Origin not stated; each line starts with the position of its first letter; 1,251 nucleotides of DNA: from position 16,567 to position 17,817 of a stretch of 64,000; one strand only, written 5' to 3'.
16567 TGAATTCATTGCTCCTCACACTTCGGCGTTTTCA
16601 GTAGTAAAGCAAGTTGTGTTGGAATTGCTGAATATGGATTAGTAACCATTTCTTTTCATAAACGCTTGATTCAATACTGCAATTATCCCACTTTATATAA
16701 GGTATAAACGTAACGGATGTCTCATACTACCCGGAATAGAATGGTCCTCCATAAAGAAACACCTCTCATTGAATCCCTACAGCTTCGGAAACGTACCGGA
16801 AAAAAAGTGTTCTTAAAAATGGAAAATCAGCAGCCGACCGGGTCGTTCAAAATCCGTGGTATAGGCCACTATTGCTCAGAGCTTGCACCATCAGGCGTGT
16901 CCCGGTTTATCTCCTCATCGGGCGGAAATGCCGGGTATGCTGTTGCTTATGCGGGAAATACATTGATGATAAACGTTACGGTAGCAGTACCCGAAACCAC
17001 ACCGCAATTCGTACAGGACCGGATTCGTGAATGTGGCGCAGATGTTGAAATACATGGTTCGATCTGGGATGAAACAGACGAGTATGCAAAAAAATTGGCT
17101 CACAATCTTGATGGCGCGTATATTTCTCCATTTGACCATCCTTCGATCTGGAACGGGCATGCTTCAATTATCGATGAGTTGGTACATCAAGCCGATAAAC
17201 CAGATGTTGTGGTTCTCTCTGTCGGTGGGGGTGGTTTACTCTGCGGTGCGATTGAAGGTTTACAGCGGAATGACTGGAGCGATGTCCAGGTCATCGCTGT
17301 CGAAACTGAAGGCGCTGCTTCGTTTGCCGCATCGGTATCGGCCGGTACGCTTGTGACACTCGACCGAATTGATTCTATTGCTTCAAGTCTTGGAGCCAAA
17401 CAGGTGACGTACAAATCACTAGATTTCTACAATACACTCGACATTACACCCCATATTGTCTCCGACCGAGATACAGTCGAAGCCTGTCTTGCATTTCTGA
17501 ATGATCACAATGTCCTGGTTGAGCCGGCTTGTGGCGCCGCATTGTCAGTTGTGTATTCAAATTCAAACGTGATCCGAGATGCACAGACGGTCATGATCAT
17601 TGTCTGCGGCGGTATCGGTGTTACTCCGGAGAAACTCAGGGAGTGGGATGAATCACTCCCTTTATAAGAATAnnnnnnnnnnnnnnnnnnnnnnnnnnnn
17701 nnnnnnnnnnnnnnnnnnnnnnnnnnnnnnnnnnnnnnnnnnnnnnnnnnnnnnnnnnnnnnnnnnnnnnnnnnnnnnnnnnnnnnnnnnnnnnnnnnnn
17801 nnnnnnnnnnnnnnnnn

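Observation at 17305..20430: Tandem duplication (~1.43 kb unit) of a lipoprotein gene, with a duplicated scar of the upstream dehydratase 3' end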

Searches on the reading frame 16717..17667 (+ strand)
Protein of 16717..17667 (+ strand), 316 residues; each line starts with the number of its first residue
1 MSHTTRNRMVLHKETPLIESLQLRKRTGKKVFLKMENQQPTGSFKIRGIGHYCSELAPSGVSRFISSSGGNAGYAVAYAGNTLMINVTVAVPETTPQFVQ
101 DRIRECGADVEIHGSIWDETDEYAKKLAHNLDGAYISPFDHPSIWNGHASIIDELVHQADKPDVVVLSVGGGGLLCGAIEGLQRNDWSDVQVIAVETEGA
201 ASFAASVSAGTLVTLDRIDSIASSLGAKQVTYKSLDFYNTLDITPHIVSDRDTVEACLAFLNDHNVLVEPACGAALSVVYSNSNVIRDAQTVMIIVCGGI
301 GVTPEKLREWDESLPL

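Call 10: search_protein_families(library=pfam, proteins=[window:16717-17667:+], max_evalue=0.01)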
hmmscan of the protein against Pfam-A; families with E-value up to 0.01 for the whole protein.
window:16717-17667:+ (316 aa): 1 family
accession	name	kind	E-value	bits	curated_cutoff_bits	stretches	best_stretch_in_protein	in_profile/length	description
PF00291.31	PALP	-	4.1e-68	230.3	35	1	12-298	5-295/295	Pyridoxal-phosphate dependent enzyme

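Call 12: search_protein_families(library=ncbifam, proteins=[window:16717-17667:+], max_evalue=0.1)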
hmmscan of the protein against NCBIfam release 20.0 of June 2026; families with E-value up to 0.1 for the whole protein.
window:16717-17667:+ (316 aa): 42 families (the best 25 are shown)
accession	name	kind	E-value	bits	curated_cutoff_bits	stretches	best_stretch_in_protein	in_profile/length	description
NF006094.0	PRK08246.1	subfamily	1.5e-53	182.2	331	1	13-299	22-302/310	serine/threonine dehydratase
NF006390.0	PRK08639.1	equivalog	1.7e-50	172.2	421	1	12-299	23-313/418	threonine ammonia-lyase IlvA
TIGR01127.1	ilvA_1Cterm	equivalog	1.6e-48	165.6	378.75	1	15-299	1-284/380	threonine ammonia-lyase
NF005680.0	PRK07476.1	equivalog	1.9e-47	161.8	413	1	13-298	22-308/326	hydroxyectoine utilization dehydratase EutB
NF005292.0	PRK06815.1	equivalog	8.1e-47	159.8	371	1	13-299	20-306/320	threonine/serine dehydratase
TIGR02079.1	THD1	equivalog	1.2e-46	159.3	440.55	1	12-299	14-305/410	threonine ammonia-lyase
NF006674.0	PRK09224.1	subfamily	7.4e-46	156.9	577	1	13-298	24-311/508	threonine ammonia-lyase IlvA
TIGR01124.1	ilvA_2Cterm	equivalog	4e-44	151.1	411.3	1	13-308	16-312/499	threonine ammonia-lyase, biosynthetic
NF005600.0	PRK07334.1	equivalog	3.4e-41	141.2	496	1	13-299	27-310/408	threonine ammonia-lyase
NF005454.0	PRK07048.1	equivalog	1e-37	130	452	1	12-299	23-309/324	threo-3-hydroxy-L-aspartate ammonia-lyase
TIGR02991.1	ectoine_eutB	equivalog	1.1e-37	129.8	413.35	1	13-292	18-298/317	hydroxyectoine utilization dehydratase EutB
NF045641.2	BHydaspDhtseBhcB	equivalog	1.9e-37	129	550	1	13-299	19-303/312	beta-hydroxyaspartate dehydratase BhcB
NF009130.0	PRK12483.1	subfamily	2.5e-37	128.7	801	1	12-308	35-332/521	threonine ammonia-lyase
NF006389.0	PRK08638.1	equivalog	8.7e-37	126.8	453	1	13-301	26-316/333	bifunctional threonine ammonia-lyase/L-serine ammonia-lyase TdcB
NF005147.0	PRK06608.1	equivalog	3.2e-35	121.5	380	1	13-299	23-309/339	serine/threonine dehydratase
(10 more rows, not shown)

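Call 80: find_encoding_contigs(protein=P0452, flank=10000, max_places=3)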
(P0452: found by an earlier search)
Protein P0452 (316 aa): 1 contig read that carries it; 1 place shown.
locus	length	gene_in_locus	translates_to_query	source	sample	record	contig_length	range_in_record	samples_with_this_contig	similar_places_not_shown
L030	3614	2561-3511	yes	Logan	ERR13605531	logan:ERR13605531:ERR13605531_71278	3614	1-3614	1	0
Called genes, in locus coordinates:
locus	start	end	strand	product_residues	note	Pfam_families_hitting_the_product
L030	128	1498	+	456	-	PF00209:SNF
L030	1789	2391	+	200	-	PF07859:Abhydrolase_3, PF12697:Abhydrolase_6, PF20434:BD-FAE, PF00326:Peptidase_S9 (weak)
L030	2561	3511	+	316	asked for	PF00291:PALP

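Call 81: find_encoding_contigs(protein=P0470, flank=10000, max_places=3)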
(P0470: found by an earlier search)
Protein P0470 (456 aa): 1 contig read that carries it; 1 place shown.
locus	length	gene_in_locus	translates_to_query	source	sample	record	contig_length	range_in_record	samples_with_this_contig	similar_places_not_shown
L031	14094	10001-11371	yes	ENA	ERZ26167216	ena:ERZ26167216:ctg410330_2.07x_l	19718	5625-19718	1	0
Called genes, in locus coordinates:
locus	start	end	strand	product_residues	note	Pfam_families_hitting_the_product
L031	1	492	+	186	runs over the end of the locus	PF07991:KARI_N (weak), PF01450:KARI_C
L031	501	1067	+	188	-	PF00682:HMGL-like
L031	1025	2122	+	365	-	PF00682:HMGL-like, PF22617:HCS_D2, PF08502:LeuA_dimer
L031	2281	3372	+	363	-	PF00682:HMGL-like, PF22617:HCS_D2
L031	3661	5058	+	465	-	PF00330:Aconitase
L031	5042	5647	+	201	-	PF00694:Aconitase_C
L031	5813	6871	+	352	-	PF00180:Iso_dh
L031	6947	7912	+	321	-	PF00291:PALP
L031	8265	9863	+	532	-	PF07969:Amidohydro_3 (faint), PF01979:Amidohydro_1 (weak)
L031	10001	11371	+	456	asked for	PF00209:SNF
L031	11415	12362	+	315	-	PF20434:BD-FAE, PF00561:Abhydrolase_1 (weak), PF07859:Abhydrolase_3, PF12146:Hydrolase_4 (faint), PF12697:Abhydrolase_6, PF00326:Peptidase_S9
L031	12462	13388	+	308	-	PF00291:PALP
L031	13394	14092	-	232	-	?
